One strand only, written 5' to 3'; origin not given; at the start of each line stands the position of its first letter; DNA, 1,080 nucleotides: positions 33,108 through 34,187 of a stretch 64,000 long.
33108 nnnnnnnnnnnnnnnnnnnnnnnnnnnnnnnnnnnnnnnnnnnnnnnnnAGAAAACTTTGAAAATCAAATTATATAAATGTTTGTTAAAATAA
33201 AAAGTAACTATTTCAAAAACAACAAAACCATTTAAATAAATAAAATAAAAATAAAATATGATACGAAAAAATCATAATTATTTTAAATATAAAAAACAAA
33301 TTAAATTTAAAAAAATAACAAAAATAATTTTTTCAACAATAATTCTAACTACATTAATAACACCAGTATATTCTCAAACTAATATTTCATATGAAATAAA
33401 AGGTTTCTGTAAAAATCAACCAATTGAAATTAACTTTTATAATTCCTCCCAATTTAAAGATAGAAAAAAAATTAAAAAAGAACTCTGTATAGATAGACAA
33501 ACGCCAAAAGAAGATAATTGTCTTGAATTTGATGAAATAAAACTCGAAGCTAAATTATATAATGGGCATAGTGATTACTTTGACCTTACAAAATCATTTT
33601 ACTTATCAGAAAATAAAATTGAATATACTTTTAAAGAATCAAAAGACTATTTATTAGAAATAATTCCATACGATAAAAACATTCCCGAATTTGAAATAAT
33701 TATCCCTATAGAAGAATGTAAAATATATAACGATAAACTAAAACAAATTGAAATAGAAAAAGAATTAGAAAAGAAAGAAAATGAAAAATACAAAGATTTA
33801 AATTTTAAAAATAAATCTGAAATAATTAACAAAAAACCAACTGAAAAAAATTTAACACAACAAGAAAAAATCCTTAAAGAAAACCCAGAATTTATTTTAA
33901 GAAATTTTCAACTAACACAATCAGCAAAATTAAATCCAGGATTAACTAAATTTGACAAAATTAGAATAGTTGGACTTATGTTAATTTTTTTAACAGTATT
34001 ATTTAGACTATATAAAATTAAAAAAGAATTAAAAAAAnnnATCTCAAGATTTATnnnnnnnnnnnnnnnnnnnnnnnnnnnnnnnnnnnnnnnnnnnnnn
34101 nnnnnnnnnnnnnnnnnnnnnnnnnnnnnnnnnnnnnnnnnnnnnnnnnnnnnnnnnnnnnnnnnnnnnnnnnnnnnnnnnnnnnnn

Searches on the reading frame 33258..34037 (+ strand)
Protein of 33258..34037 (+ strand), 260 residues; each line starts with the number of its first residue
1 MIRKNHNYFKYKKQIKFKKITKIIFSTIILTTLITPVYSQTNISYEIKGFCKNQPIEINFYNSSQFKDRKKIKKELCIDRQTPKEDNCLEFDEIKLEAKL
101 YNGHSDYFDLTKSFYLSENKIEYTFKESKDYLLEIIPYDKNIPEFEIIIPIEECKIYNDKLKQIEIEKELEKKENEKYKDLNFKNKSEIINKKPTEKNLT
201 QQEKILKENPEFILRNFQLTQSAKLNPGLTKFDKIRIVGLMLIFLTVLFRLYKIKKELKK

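Call 21: search_protein_families(library=pfam, proteins=[window:33258-34037:+], max_evalue=0.1)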
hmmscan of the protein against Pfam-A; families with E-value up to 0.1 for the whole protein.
window:33258-34037:+ (260 aa): 0 families
